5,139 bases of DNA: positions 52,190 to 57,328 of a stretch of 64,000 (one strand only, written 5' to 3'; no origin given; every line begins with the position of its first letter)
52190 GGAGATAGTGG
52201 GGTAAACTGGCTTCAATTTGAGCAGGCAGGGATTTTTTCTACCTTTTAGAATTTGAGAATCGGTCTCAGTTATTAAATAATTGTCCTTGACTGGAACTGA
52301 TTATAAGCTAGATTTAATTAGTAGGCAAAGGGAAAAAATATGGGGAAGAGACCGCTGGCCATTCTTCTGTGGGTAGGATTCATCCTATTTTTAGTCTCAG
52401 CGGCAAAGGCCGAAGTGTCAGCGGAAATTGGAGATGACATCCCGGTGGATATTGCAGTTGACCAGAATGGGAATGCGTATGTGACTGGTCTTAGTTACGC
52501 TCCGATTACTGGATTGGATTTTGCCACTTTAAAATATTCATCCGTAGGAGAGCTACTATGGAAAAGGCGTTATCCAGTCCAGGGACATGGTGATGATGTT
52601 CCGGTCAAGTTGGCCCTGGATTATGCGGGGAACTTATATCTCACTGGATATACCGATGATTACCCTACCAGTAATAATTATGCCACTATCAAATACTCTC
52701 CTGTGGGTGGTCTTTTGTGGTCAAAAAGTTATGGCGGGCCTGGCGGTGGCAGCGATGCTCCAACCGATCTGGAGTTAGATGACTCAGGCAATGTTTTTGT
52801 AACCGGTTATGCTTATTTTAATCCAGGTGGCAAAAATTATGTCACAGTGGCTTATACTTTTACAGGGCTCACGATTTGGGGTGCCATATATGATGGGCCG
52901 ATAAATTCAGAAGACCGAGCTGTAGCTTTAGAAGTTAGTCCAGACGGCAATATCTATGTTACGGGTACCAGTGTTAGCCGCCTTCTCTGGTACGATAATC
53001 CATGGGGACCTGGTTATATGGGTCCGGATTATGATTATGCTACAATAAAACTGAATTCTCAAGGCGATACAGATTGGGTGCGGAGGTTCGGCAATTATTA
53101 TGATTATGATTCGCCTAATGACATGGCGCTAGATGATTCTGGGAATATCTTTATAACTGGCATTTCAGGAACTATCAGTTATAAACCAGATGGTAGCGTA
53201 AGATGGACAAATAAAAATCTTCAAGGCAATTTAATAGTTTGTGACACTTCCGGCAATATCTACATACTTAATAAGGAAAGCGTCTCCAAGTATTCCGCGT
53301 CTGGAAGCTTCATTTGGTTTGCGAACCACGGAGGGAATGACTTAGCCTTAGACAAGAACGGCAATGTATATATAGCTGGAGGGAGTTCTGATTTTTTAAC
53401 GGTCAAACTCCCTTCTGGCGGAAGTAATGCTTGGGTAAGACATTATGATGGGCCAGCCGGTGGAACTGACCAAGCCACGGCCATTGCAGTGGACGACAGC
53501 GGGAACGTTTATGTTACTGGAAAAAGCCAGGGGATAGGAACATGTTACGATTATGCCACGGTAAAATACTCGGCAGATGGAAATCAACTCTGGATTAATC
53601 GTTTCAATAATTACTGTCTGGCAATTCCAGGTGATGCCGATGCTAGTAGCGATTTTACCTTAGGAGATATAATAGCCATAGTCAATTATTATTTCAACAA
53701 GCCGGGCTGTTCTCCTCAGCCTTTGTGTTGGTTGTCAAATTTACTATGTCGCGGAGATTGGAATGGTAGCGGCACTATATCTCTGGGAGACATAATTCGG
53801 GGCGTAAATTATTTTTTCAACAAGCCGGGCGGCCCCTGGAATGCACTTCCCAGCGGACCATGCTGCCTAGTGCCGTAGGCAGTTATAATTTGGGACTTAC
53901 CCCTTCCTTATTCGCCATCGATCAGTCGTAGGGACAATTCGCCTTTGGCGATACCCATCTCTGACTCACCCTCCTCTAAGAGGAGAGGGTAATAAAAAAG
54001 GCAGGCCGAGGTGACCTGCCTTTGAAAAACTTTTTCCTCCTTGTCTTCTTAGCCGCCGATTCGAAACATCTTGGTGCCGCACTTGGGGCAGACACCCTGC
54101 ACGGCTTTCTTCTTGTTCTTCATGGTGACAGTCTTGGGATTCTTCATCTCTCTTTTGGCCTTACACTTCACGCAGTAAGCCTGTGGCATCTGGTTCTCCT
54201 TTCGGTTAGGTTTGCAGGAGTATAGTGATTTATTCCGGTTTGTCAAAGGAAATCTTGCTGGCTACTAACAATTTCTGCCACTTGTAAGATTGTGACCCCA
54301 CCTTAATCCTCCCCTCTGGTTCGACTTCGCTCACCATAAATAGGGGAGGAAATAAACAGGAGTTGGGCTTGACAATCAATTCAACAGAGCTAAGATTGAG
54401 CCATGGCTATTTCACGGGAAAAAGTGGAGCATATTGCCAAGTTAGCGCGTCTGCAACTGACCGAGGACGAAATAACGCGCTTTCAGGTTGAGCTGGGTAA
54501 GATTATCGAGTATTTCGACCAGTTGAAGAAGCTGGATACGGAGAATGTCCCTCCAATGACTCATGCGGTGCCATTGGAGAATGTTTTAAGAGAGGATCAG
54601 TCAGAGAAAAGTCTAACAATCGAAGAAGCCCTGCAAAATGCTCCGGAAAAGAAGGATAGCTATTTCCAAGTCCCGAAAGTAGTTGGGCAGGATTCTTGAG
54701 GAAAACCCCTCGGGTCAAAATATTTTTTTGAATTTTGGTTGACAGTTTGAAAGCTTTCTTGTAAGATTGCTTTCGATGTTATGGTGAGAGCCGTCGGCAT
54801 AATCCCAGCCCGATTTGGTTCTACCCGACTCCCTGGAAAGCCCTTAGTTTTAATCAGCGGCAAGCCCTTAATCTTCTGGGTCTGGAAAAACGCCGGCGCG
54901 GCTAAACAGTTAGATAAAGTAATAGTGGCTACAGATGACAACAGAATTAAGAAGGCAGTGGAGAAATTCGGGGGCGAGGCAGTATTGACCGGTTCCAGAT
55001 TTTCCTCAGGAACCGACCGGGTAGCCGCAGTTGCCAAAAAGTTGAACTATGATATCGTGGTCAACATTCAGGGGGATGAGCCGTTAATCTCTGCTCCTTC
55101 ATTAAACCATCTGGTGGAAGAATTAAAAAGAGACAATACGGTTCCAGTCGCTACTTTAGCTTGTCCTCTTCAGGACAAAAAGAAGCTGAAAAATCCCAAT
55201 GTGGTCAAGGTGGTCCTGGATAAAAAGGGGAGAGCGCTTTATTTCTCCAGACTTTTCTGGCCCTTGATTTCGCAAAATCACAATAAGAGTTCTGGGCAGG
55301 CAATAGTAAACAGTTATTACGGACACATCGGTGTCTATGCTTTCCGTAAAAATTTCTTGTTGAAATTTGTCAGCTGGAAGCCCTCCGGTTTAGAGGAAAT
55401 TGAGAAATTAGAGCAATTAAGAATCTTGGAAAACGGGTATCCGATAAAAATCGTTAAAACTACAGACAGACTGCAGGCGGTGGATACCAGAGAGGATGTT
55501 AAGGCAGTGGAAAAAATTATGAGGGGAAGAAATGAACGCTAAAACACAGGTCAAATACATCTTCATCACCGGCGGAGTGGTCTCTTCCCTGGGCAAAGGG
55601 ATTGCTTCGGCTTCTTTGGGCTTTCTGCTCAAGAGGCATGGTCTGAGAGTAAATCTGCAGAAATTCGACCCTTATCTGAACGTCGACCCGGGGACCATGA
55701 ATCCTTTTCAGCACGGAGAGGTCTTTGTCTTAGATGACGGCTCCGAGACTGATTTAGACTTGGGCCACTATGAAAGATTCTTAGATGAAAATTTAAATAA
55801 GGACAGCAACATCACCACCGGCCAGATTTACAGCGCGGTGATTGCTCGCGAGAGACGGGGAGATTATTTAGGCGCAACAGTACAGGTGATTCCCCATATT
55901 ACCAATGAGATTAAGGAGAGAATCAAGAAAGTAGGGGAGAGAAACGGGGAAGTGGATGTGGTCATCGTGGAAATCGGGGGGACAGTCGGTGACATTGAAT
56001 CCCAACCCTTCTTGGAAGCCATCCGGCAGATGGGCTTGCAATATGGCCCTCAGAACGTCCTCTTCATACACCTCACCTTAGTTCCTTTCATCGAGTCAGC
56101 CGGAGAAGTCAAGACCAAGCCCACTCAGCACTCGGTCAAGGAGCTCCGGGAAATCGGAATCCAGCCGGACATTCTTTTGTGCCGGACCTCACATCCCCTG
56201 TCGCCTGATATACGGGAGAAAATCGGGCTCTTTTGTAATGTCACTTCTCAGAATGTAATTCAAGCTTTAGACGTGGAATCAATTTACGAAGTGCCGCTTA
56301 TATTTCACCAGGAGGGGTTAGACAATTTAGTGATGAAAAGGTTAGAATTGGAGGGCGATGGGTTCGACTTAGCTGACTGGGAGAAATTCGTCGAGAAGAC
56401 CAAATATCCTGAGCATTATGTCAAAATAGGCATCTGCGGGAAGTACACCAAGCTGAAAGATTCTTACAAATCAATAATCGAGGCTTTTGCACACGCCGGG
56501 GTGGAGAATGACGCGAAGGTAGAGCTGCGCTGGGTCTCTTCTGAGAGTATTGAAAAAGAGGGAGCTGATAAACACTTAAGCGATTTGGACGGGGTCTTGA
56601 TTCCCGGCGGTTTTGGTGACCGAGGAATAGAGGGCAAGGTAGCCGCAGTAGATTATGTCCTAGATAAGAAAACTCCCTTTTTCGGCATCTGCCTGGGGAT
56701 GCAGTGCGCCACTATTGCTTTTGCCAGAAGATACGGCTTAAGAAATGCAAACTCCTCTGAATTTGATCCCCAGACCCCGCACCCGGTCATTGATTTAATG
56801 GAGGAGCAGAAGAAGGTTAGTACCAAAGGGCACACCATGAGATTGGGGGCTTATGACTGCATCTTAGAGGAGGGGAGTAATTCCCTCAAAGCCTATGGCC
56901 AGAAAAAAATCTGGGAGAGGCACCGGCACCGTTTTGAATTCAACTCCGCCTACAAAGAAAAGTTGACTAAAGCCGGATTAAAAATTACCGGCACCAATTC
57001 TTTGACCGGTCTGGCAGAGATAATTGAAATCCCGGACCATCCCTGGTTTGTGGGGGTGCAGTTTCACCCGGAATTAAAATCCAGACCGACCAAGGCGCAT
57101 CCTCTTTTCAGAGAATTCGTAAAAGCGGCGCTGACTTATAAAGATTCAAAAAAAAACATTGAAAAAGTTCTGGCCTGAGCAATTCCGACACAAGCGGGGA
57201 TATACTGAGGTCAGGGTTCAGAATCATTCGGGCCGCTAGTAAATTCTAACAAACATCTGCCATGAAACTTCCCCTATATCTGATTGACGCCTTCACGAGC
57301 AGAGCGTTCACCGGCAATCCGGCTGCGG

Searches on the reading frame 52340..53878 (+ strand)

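Call 4: search_protein_families(library=pfam, proteins=[window:52340-53878:+], max_evalue=10)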
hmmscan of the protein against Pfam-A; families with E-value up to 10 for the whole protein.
window:52340-53878:+ (512 aa): 14 families
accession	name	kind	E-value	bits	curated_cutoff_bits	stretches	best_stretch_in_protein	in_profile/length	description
PF06739.17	SBBP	-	2.5e-36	123.8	20.5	8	374-398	10-34/38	Beta-propeller repeat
PF01436.27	NHL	-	2.7e-09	37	20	2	35-49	4-18/28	NHL repeat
PF13540.12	RCC1_2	-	5.8e-05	23.2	22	1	381-396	11-26/30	Regulator of chromosome condensation (RCC1) repeat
PF07494.17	Reg_prop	-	0.0028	18.1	20.4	0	334-347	9-22/24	Two component regulator propeller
PF14870.12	PSII_BNR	-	0.025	14.3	27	2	299-355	202-259/303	Photosynthesis system II assembly factor YCF48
PF20067.5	SSL_N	-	0.045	14.1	18.9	0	257-279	21-43/46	Strictosidine synthase-like, N-terminal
PF13349.12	DUF4097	-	0.058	13.2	22.9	1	266-320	144-199/247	Toastrack DUF4097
PF18938.6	aRib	-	0.06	13.6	27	1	378-400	38-60/71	Atypical Rib domain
PF13964.12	Kelch_6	-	0.072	13.6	25.3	0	199-218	8-33/50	Kelch motif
PF20773.4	InhA-like_MAM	-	0.1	12.5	26.9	0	402-425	78-101/191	Immune inhibitor A-like, MAM domain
PF12667.13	NigD_N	-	0.18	12.4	24.3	0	261-288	14-40/67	NigD-like N-terminal OB domain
PF06058.19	DCP1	-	0.29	11.5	22.5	1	280-317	28-70/117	Dcp1-like decapping family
PF13629.12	T2SS-T3SS_pil_N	-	0.47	10.6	23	0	382-398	34-50/72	Pilus formation protein N terminal region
PF13953.12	PapC_C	-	0.91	9.8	27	0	38-52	27-41/66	PapC C-terminal domain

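Call 5: search_protein_families(library=ncbifam, proteins=[window:52340-53878:+], max_evalue=10)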
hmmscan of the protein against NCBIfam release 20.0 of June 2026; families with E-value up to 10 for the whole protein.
window:52340-53878:+ (512 aa): 4 families
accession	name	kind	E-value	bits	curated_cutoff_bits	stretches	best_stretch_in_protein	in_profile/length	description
NF047494.1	Lepto_SBBP_lipo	equivalog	2.3e-29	102.4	400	4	145-275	312-444/466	SBBP repeat beta-propeller lipoprotein, LipL53 family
TIGR02608.1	delta_60_rpt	domain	1.8e-11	43.7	76.5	4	377-415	1-39/55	delta-60 repeat domain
NF033206.1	ScyE_fam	subfamily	2.8e-07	30.4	80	3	32-164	205-327/333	ScyD/ScyE family protein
NF010237.0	PRK13684.1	equivalog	0.097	11.7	326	1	260-293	263-296/334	photosynthesis system II assembly factor Ycf48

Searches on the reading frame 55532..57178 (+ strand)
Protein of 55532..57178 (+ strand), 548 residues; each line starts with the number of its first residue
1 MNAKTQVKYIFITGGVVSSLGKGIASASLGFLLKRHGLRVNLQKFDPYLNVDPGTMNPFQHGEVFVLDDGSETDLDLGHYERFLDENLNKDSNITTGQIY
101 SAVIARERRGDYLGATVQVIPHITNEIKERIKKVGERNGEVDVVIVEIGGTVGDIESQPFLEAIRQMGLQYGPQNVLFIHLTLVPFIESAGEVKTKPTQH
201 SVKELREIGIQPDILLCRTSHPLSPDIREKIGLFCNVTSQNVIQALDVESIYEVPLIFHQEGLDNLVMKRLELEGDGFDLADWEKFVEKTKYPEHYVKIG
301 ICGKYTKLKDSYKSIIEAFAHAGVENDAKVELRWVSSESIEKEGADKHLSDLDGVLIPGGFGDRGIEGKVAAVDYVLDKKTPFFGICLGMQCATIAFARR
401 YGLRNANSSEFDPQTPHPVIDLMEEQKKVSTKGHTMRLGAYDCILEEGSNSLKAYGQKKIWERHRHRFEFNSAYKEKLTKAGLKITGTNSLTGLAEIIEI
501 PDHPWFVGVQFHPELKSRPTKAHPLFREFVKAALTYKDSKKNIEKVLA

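Call 65: find_homologous_proteins(query=window:55532-57178:+, max_evalue=1e-50)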
Query window:55532-57178:+ (548 aa): 8000 proteins with E <= 1e-50 among 8000 candidates; the best 120 are listed.
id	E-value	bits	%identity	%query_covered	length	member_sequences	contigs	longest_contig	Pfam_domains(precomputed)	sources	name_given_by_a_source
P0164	0.0e+0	1254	100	100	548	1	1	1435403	PF07722.20,PF06418.21,PF00117.35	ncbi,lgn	-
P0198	0.0e+0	1141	90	99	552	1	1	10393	PF07722.20,PF06418.21,PF00117.35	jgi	-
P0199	0.0e+0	1128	89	99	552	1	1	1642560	PF07722.20,PF06418.21,PF00117.35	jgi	jgi:CTP synthase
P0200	0.0e+0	1128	89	99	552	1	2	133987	PF07722.20,PF06418.21,PF00117.35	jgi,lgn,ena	-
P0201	0.0e+0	1116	88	100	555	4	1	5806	PF07722.20,PF06418.21,PF00117.35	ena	-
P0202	0.0e+0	1115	88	99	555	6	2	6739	PF07722.20,PF06418.21,PF00117.35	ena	-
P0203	6.6e-282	954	76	98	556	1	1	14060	PF07722.20,PF06418.21,PF00117.35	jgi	-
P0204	9.3e-282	954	75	98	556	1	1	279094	PF07722.20,PF06418.21,PF00117.35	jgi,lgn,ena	-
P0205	1.4e-281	953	75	98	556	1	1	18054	PF07722.20,PF06418.21,PF00117.35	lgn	-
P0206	1.3e-280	950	75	98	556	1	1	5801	PF07722.20,PF06418.21,PF00117.35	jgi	-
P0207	4.0e-280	948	76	98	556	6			PF07722.20,PF06418.21,PF00117.35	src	-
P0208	1.0e-279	947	75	98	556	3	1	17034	PF07722.20,PF06418.21,PF00117.35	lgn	-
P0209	4.4e-279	945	75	98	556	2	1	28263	PF07722.20,PF06418.21,PF00117.35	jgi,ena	-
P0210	2.6e-278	942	75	98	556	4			PF07722.20,PF06418.21,PF00117.35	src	-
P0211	1.1e-272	924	75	99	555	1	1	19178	PF07722.20,PF06418.21,PF00117.35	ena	-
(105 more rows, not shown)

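Call 70: find_encoding_contigs(protein=P0199, flank=10000, max_places=2)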
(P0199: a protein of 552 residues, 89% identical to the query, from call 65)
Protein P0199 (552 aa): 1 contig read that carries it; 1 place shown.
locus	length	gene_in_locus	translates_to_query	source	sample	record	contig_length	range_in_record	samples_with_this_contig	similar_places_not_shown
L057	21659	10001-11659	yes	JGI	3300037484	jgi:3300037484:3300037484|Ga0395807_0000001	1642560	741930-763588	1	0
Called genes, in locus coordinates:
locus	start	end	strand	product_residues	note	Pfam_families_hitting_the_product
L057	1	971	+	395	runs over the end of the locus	PF00155:Aminotran_1_2, PF01053:Cys_Met_Meta_PP (weak)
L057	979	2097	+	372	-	-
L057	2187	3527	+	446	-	-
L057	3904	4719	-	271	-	PF01149:Fapy_DNA_glyco, PF05833:NFACT_N (faint), PF06831:H2TH, PF06827:zf-FPG_IleRS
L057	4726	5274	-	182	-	PF00578:AhpC-TSA, PF08534:Redoxin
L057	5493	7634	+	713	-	PF00580:UvrD-helicase, PF13245:AAA_19, PF13604:AAA_30 (faint), PF13361:UvrD_C, PF13538:UvrD_C_2 (weak), PF21196:PcrA_UvrD_tudor (weak)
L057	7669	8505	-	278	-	-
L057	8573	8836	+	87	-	-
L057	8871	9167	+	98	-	PF02686:GatC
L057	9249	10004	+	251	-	PF02348:CTP_transf_3, PF12804:NTP_transf_3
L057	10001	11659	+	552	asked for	PF06418:CTP_synth_N, PF00117:GATase, PF07722:Peptidase_C26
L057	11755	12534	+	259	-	PF02567:PhzC-PhzF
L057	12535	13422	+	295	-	PF00793:DAHP_synth_1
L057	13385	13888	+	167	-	PF00702:Hydrolase (weak), PF08282:Hydrolase_3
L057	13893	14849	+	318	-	PF01380:SIS, PF00571:CBS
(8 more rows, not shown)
